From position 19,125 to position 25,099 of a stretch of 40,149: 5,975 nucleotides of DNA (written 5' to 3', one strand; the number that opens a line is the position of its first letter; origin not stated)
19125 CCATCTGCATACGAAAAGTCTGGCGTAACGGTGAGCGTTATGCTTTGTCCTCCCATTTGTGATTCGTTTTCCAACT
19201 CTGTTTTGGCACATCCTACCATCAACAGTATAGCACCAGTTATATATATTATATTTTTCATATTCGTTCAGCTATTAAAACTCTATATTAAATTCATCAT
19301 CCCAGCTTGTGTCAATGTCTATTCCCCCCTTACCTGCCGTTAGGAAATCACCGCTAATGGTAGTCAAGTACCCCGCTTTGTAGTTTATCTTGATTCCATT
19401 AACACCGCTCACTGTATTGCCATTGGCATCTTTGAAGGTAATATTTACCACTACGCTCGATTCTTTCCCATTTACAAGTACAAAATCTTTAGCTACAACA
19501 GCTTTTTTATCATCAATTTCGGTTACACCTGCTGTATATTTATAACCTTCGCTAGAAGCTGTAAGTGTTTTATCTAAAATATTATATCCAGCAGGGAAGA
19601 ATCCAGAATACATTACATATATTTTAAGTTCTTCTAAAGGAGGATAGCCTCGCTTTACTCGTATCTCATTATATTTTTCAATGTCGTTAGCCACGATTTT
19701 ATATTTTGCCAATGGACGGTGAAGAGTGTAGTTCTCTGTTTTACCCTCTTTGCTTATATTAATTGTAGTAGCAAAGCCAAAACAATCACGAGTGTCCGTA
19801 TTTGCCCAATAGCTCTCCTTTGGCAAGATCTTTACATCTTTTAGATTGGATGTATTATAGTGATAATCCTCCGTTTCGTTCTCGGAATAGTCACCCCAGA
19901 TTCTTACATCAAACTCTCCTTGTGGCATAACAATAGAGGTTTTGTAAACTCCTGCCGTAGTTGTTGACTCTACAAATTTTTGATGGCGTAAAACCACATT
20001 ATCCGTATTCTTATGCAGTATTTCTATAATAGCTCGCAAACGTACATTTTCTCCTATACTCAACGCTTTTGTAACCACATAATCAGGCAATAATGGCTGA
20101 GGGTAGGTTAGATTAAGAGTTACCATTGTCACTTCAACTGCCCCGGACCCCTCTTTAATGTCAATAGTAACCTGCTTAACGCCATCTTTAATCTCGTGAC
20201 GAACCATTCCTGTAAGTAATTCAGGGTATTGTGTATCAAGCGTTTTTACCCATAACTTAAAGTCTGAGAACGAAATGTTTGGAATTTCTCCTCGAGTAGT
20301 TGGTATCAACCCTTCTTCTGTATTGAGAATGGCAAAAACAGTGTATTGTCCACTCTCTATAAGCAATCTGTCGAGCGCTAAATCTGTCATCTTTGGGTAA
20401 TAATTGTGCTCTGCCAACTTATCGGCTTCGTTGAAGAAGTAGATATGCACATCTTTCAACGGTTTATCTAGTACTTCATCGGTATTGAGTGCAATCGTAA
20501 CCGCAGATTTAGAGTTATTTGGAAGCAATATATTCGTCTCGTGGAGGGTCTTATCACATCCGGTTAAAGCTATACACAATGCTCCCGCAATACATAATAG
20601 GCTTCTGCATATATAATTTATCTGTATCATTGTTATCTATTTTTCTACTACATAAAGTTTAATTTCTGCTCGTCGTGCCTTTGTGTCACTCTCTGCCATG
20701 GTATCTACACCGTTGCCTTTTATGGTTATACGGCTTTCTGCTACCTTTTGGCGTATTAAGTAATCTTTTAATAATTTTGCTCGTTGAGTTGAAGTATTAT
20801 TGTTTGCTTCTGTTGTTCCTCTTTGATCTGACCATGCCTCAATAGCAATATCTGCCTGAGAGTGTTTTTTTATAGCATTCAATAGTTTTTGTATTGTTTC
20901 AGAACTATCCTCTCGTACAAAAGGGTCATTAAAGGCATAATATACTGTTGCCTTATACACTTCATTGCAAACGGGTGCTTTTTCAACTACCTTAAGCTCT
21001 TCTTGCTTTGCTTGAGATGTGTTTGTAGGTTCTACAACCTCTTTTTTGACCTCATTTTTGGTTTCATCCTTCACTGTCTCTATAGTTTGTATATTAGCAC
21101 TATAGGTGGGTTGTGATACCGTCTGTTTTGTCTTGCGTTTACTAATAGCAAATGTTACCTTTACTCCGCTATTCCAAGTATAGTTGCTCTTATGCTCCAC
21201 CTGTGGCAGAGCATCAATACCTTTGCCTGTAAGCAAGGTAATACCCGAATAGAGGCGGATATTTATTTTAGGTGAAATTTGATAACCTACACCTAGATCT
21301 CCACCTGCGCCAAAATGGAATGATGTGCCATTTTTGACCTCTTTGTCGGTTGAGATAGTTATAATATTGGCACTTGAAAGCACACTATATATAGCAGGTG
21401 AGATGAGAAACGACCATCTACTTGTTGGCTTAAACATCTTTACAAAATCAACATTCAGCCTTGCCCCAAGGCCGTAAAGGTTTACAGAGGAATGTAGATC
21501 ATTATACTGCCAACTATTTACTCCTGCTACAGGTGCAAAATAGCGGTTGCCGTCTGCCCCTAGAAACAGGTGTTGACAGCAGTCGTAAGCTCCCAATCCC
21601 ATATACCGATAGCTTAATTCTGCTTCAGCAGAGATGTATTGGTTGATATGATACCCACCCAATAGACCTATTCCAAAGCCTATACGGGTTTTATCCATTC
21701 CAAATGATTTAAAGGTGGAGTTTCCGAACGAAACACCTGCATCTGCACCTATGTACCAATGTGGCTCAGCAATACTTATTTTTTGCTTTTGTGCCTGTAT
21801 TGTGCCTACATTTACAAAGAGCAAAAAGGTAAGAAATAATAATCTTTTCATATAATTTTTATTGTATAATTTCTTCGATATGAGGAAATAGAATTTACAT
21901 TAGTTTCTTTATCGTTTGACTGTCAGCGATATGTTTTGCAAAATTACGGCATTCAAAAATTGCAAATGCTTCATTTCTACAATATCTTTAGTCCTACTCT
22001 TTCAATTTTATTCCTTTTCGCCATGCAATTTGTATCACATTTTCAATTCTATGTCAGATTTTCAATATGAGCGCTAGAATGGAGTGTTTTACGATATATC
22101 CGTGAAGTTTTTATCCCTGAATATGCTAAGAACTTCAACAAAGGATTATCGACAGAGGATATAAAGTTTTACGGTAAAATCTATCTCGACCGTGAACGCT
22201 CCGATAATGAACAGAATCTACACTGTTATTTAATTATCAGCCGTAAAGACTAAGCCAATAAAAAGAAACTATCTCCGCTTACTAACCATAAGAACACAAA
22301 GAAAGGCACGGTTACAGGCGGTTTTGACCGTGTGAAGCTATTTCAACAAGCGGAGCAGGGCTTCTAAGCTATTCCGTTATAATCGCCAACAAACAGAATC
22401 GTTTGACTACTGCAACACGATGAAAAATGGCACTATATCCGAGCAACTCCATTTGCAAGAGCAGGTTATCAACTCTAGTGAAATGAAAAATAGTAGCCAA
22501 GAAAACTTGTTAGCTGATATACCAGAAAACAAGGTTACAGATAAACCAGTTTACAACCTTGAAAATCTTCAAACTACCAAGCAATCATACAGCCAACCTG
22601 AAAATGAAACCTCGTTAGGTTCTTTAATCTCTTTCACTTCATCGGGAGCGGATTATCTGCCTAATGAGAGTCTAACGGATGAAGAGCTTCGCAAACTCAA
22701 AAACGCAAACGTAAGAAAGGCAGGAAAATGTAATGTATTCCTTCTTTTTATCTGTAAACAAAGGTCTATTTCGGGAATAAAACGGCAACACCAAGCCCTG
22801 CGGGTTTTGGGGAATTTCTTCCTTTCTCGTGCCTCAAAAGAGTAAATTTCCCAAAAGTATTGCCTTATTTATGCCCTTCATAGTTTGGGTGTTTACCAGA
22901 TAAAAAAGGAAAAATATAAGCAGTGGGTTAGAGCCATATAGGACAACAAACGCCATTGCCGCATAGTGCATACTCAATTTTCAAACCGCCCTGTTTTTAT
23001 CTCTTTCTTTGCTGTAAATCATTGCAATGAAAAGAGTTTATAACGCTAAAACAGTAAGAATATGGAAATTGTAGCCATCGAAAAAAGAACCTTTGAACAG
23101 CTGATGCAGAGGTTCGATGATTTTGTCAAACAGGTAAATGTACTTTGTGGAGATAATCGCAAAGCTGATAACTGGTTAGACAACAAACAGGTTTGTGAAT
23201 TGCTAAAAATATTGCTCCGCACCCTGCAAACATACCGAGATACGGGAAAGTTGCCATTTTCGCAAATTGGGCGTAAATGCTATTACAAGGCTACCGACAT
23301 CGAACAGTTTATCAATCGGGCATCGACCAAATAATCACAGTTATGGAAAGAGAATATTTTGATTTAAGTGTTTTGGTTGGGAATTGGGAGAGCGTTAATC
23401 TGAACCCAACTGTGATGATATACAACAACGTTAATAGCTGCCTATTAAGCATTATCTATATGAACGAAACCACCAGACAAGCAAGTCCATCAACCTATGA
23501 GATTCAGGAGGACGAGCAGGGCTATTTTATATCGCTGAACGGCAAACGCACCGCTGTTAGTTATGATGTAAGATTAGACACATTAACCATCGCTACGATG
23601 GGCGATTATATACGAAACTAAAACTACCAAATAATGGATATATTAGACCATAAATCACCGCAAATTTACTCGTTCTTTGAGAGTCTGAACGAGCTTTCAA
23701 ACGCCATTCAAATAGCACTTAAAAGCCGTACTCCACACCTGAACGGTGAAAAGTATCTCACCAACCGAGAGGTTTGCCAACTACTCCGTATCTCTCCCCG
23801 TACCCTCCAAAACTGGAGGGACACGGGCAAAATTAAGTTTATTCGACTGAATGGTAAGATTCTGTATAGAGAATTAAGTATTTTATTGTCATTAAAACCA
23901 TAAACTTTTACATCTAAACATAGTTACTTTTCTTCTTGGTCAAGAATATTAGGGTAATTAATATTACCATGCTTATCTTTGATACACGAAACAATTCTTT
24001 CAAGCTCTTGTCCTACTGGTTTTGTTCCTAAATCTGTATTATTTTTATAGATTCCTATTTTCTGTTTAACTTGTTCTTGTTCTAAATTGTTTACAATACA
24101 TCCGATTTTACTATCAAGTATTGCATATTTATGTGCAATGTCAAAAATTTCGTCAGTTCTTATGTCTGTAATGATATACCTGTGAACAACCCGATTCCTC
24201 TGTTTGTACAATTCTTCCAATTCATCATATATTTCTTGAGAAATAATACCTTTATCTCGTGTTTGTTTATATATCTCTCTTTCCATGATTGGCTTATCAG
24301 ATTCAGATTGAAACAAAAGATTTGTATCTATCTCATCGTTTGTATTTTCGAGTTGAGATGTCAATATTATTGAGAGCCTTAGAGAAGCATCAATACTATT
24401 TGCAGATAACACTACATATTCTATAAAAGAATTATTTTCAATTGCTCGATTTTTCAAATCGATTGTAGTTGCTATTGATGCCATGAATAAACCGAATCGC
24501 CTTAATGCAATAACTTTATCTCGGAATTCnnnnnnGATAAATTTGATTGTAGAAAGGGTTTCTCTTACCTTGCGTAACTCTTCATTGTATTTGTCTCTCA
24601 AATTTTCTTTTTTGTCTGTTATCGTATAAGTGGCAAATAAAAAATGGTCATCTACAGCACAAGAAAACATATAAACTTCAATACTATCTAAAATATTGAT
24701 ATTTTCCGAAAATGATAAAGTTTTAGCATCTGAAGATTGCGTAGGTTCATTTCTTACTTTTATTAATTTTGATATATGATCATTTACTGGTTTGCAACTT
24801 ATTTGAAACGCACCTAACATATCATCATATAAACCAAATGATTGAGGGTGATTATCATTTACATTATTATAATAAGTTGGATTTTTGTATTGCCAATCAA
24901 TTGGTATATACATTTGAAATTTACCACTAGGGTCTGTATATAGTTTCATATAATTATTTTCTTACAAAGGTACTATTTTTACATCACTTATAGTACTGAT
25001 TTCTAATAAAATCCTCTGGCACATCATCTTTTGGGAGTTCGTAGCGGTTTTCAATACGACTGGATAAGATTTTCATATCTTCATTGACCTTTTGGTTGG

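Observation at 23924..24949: An AT-rich orphan cargo gene encodes a two-domain protein with an RNxxxH HEPN-type motif: candidate single-gene RNase toxin or anti-phage system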

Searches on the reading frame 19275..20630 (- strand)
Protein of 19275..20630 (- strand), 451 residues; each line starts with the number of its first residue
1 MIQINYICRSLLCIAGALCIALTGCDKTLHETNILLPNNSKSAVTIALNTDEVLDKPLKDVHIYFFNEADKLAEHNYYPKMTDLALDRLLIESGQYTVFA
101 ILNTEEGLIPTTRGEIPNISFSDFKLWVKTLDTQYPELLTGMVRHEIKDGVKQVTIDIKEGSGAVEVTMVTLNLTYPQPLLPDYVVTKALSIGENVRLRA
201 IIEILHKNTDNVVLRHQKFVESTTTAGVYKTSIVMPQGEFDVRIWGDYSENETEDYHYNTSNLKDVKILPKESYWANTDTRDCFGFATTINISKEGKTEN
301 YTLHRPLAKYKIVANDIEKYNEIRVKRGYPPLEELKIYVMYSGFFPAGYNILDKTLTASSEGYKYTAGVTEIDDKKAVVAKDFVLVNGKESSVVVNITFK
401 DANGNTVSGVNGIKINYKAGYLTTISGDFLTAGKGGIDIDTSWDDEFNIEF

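Call 12: search_protein_families(library=pfam, proteins=[window:19275-20630:-], max_evalue=0.001)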
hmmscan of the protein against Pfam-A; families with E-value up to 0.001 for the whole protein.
window:19275-20630:- (451 aa): 1 family
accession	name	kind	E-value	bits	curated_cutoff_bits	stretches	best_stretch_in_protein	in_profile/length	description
PF20200.4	DUF6562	-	1.4e-57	195.9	25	1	191-450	29-302/304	Family of unknown function (DUF6562)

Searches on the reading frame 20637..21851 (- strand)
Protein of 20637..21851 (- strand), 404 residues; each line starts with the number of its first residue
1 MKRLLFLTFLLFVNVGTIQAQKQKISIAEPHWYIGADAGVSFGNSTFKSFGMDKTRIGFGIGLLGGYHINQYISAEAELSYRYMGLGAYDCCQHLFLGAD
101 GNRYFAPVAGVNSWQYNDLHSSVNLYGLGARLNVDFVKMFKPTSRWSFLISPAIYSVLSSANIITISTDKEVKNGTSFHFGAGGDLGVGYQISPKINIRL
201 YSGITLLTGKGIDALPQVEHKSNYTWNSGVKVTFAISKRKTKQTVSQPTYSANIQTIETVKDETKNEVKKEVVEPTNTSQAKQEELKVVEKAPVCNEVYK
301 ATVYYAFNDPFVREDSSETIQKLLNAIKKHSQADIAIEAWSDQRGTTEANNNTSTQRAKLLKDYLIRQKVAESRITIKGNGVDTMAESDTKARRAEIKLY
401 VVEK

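Call 12: search_protein_families(library=pfam, proteins=[window:20637-21851:-], max_evalue=0.001)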
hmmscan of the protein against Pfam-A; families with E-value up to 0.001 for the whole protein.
window:20637-21851:- (404 aa): 3 families
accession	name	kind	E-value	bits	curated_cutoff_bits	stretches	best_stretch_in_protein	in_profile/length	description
PF13505.12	OMP_b-brl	-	2.2e-11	44.7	28.7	1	11-234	4-175/175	Outer membrane protein beta-barrel domain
PF00691.25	OmpA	-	3.3e-11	43.8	27.2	1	304-392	1-91/98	OmpA family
PF01389.23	OmpA_membrane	-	1.7e-06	28.4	21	1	30-90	4-64/180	OmpA-like transmembrane domain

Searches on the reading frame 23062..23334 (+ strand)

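Call 12: search_protein_families(library=pfam, proteins=[window:23062-23334:+], max_evalue=0.001)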
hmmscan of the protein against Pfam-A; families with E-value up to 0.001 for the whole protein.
window:23062-23334:+ (90 aa): 1 family
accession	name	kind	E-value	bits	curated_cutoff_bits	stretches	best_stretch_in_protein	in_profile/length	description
PF12728.13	HTH_17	-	6.3e-12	46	27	1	38-87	1-50/51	Helix-turn-helix domain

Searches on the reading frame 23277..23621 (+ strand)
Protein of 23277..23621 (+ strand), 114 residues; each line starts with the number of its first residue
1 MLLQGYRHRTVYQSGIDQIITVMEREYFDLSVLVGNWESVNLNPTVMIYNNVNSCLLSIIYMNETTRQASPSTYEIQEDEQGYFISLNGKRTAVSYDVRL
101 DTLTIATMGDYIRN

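Call 12: search_protein_families(library=pfam, proteins=[window:23277-23621:+], max_evalue=0.001)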
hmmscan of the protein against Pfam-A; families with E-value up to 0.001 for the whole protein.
window:23277-23621:+ (114 aa): 1 family
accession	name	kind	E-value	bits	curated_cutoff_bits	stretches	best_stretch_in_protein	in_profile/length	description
PF12992.12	DUF3876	-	2.8e-23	82.2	27.2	1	24-113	4-92/92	Domain of unknown function, B. Theta Gene description (DUF3876)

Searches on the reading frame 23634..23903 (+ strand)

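Call 12: search_protein_families(library=pfam, proteins=[window:23634-23903:+], max_evalue=0.001)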
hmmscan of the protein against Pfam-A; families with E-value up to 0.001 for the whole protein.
window:23634-23903:+ (89 aa): 3 families
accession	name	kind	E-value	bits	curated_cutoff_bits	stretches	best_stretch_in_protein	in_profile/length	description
PF12728.13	HTH_17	-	1e-11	45.3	27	1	41-82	1-42/51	Helix-turn-helix domain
PF00376.29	MerR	-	0.00026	21.2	28.2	1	46-72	4-31/38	MerR family regulatory protein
PF13384.12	HTH_23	-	0.00028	21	24.6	1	42-63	18-39/50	Homeodomain-like domain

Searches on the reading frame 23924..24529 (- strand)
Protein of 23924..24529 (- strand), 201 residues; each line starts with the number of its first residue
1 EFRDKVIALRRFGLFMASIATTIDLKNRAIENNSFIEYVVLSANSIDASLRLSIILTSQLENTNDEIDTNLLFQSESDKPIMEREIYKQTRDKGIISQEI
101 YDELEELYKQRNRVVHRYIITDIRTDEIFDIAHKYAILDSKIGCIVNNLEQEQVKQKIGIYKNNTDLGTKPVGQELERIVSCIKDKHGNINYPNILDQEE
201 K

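Call 31: search_solved_structures(query=A2, max_evalue=10, show_alignments=3)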
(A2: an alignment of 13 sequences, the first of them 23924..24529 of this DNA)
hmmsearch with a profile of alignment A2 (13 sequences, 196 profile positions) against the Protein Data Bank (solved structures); distinct sequences matched with E-value up to 10: 0.

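Call 39: predict_structure(alignment_id=A3)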
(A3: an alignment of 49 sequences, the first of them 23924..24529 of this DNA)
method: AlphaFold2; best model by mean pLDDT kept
length: 201 residues; sequences in the alignment: 49
mean_pLDDT: 92.2   pTM: 0.88
mean pLDDT of the five models: 92.2, 92.1, 92.0, 91.5, 91.4
residues with pLDDT >= 90: 150; 70-90: 44; 50-70: 7; < 50: 0
segments of 3 or more residues with pLDDT < 50: none
pLDDT, mean of each block of 10 residues (from residue 1): 86 94 95 96 97 98 94 76 95 98 98 89 94 98 97 96 86 89 92 79 53
secondary structure, 60 per line:
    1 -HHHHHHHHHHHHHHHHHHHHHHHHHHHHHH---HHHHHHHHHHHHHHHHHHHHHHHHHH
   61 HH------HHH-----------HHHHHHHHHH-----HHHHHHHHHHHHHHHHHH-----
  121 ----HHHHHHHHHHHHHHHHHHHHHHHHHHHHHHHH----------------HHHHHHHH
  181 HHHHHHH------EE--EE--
elements in order: H2-31 H35-62 H83-92 H98-115 H125-156 H173-187

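Call 41: fold_search(model_id=the predicted structure, library=pdb)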
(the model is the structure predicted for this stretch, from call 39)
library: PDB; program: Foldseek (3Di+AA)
matches with E <= 10: 229; with E <= 0.001: 0
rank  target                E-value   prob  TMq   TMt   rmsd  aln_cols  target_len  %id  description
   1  8xdj_B                1.8e-01  0.98  0.40  0.54   5.5       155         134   12  Crystal structure of AMPylated HEPN toxin (released 2024-12-18)
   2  7ae6_B                1.8e-01  0.85  0.30  0.39   7.5       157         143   16  Crystal structure of di-AMPylated HEPN(R102A) toxin (released 2020-12-30)
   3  2hsb                  1.9e-01  1.00  0.44  0.64   4.3       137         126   10  Crystal structure of a hepn domain containing protein (af_0298) from archaeoglobus fulgidus at 1.95 A resolution (released 2006-08-15)
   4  7bxo_F                2.0e-01  1.00  0.43  0.62   4.8       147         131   14  Crystal structure of the toxin-antitoxin with AMP-PNP (released 2020-09-30)
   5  1ylm_A                2.0e-01  0.90  0.33  0.41   7.4       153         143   12  Structure of Cytosolic Protein of Unknown Function YutE from Bacillus subtilis (released 2005-03-01)
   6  8yuf_A                2.3e-01  0.97  0.40  0.55   5.5       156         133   12  Crystal structure of HEPN (Q64A) toxin (released 2025-04-02)
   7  8xeh_B                2.6e-01  0.98  0.41  0.57   5.5       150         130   11  Crystal structure of HEPN-MNT complex (released 2024-12-18)
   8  8xdj_A                2.7e-01  0.96  0.39  0.55   5.4       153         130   12  Crystal structure of AMPylated HEPN toxin (released 2024-12-18)
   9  8xeh_D                2.9e-01  0.97  0.38  0.56   5.3       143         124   11  Crystal structure of HEPN-MNT complex (released 2024-12-18)
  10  6m6u_H                3.0e-01  0.97  0.39  0.54   5.0       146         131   13  Crystal structure the toxin-antitoxin MntA-HpeT mutant-D39ED41E (released 2020-09-30)
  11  1jog_D                3.6e-01  0.66  0.30  0.38   7.8       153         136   16  Structure of HI0074 from Heamophilus Influenzae reveals the fold of a substrate binding domain of a nucleotidyltransfe (released 2002-12-18)
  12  2q00_B                4.0e-01  0.98  0.41  0.60   4.8       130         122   12  Crystal structure of the P95883_SULSO protein from Sulfolobus solfataricus. NESG target SsR10. (released 2007-05-29)
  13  8yuf_B                4.2e-01  0.94  0.41  0.56   5.8       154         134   10  Crystal structure of HEPN (Q64A) toxin (released 2025-04-02)
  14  5yep_C                4.2e-01  0.80  0.32  0.43   6.9       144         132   11  Crystal structure of SO_3166-SO_3165 from Shewanella oneidensis (released 2018-03-28)
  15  6m6u_G                4.6e-01  0.94  0.40  0.56   4.9       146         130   13  Crystal structure the toxin-antitoxin MntA-HpeT mutant-D39ED41E (released 2020-09-30)
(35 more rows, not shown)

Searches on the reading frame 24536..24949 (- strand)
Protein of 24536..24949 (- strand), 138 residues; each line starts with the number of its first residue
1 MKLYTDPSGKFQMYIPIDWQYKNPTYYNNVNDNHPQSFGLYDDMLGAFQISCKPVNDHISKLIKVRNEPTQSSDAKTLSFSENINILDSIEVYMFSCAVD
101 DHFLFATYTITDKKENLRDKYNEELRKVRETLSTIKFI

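Call 92: find_homologous_proteins(query=window:24536-24949:-, max_evalue=0.001)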
Query window:24536-24949:- (138 aa): 2 proteins with E <= 0.001 among 9 candidates.
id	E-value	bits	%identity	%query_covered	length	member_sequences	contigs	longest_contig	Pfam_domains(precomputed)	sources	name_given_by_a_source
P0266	5.3e-58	214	73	94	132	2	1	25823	-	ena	-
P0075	2.3e-45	173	59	100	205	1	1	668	-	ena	-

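Call 93: find_encoding_contigs(protein=P0266, flank=5000, max_places=2)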
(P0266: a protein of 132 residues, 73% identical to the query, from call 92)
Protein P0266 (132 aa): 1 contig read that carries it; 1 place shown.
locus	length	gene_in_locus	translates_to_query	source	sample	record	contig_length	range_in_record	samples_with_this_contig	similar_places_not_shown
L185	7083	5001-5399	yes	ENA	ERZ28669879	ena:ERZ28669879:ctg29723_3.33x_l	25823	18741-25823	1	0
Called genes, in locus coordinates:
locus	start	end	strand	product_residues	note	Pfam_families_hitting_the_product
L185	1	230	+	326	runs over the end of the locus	PF20329:DUF6624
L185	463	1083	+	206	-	PF13776:DUF4172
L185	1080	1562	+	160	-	-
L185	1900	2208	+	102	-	PF13560:HTH_31, PF12844:HTH_19, PF01381:HTH_3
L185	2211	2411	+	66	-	-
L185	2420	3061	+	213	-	PF00145:DNA_methylase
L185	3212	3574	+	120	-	PF00145:DNA_methylase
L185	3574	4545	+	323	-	-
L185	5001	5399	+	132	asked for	-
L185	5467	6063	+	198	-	-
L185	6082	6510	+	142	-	-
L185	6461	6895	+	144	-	-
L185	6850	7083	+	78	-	?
